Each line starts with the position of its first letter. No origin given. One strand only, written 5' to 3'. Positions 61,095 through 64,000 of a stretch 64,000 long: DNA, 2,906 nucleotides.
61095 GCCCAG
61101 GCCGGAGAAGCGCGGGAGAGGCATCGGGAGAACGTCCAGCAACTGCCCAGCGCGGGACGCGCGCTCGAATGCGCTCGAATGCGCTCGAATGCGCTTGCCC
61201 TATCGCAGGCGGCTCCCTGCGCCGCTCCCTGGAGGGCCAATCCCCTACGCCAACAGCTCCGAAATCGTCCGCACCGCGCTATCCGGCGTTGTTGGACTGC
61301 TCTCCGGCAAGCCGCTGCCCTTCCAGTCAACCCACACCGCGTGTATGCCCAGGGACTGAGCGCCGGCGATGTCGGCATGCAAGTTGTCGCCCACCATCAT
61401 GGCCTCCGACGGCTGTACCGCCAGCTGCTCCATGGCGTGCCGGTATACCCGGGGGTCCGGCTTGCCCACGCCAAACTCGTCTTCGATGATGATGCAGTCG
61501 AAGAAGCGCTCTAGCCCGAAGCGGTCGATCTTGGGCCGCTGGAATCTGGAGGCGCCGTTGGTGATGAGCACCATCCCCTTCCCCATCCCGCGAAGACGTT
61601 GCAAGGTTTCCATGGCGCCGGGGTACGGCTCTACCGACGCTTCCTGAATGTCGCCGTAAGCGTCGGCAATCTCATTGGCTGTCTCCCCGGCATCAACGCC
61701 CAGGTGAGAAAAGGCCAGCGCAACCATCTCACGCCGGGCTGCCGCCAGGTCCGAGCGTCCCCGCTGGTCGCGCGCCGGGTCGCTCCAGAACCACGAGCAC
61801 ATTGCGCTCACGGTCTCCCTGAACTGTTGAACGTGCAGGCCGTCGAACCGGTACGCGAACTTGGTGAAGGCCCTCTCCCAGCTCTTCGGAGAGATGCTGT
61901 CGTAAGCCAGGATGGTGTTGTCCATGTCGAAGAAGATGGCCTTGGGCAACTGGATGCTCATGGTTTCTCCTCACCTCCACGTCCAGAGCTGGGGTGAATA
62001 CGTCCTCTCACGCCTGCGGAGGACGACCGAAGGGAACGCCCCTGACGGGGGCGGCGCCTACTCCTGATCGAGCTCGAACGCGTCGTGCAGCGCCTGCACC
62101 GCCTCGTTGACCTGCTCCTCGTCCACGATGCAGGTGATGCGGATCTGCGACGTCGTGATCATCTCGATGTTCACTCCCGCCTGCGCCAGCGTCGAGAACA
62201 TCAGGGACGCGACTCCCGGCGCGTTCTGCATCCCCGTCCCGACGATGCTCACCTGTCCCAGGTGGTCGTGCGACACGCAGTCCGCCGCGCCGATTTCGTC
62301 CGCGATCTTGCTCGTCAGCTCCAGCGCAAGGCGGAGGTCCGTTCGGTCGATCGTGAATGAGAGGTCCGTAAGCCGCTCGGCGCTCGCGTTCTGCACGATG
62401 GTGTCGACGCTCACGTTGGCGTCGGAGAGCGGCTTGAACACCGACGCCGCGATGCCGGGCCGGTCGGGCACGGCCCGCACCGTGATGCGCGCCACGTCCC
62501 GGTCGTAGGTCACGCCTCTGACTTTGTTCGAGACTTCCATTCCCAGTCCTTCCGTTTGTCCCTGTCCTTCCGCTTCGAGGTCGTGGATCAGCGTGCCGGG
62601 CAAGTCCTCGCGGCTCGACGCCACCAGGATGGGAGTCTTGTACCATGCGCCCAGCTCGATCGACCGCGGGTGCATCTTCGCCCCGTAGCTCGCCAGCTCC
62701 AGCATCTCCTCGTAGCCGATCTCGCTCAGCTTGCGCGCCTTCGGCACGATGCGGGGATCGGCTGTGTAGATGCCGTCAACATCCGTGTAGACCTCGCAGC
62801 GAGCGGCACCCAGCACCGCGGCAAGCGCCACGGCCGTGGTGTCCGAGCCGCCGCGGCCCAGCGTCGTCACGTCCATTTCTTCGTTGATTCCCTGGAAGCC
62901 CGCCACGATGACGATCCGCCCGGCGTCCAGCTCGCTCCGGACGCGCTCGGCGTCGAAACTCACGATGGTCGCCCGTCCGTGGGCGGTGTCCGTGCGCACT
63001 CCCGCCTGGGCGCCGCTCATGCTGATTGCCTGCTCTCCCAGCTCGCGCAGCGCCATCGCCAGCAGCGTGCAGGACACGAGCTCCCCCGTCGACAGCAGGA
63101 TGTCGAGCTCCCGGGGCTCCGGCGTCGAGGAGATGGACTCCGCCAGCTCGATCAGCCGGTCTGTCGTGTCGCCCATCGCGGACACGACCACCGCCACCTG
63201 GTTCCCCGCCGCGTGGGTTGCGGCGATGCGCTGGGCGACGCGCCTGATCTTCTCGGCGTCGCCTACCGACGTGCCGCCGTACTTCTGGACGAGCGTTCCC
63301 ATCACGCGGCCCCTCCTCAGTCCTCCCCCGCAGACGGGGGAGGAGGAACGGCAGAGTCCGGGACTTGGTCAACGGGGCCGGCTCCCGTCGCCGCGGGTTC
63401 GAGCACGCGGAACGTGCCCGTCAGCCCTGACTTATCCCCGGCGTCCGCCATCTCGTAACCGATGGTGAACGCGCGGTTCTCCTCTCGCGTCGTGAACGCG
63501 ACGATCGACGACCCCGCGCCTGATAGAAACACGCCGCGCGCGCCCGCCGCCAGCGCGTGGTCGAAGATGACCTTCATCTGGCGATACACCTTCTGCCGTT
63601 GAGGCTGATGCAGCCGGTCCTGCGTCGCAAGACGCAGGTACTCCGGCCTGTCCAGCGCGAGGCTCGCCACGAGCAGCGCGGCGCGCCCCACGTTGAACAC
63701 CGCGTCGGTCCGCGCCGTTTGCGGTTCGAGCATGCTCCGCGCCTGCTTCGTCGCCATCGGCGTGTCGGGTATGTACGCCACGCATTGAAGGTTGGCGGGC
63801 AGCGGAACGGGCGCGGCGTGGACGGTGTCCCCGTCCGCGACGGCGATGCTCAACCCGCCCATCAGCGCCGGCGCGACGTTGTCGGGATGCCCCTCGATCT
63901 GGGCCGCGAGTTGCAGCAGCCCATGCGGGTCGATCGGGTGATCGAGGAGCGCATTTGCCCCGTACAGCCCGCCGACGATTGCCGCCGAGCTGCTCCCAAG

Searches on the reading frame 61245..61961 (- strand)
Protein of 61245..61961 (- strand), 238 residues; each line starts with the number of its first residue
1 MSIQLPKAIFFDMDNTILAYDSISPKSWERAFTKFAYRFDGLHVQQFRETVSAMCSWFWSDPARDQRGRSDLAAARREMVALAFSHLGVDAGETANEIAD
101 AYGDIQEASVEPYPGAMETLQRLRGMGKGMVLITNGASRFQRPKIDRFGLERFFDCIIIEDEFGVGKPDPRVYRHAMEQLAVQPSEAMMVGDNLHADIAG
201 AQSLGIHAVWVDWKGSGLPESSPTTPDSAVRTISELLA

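Call 32: search_protein_families(library=pfam, proteins=[window:61245-61961:-])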
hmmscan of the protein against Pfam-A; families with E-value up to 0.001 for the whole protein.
window:61245-61961:- (238 aa): 5 families
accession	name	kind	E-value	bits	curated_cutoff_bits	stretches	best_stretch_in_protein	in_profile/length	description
PF00702.32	Hydrolase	-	2.6e-31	109.9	26.4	1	7-205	2-191/191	haloacid dehalogenase-like hydrolase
PF13419.12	HAD_2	-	1.1e-28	101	23.8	1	9-211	1-178/178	Haloacid dehalogenase-like hydrolase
PF13242.12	Hydrolase_like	-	2.4e-13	50.2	22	1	165-212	2-49/75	HAD-hyrolase-like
PF12710.13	HAD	-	9.3e-09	36.4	27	1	9-194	1-182/189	haloacid dehalogenase-like hydrolase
PF13344.12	Hydrolase_6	-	7.1e-06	26.4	27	1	110-144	13-47/101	Haloacid dehalogenase-like hydrolase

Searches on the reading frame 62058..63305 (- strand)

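Call 32: search_protein_families(library=pfam, proteins=[window:62058-63305:-])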
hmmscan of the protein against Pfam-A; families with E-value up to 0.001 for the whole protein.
window:62058-63305:- (415 aa): 4 families
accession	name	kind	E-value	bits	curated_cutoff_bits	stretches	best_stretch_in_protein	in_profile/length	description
PF00696.33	AA_kinase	-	6e-50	170.6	24.9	1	4-229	2-233/234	Amino acid kinase family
PF22468.2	ACT_9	-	1e-35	121.7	27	2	352-410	1-61/61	ACT domain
PF13840.12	ACT_7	-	3.8e-20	71.9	27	1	345-408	2-65/65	ACT domain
PF01842.31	ACT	-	1.7e-18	66.4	27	2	279-334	7-64/66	ACT domain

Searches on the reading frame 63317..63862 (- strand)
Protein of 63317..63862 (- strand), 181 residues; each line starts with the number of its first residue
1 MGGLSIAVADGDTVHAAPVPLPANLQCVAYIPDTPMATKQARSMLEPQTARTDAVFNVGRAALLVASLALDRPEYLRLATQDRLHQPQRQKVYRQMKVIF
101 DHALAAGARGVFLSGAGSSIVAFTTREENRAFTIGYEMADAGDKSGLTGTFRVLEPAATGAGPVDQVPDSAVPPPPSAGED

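Call 32: search_protein_families(library=pfam, proteins=[window:63317-63862:-])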
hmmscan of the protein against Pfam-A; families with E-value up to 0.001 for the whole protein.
window:63317-63862:- (181 aa): 1 family
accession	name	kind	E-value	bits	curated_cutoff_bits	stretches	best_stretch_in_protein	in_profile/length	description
PF08544.19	GHMP_kinases_C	-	4.7e-07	30.5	21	1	77-129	15-71/85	GHMP kinases C terminal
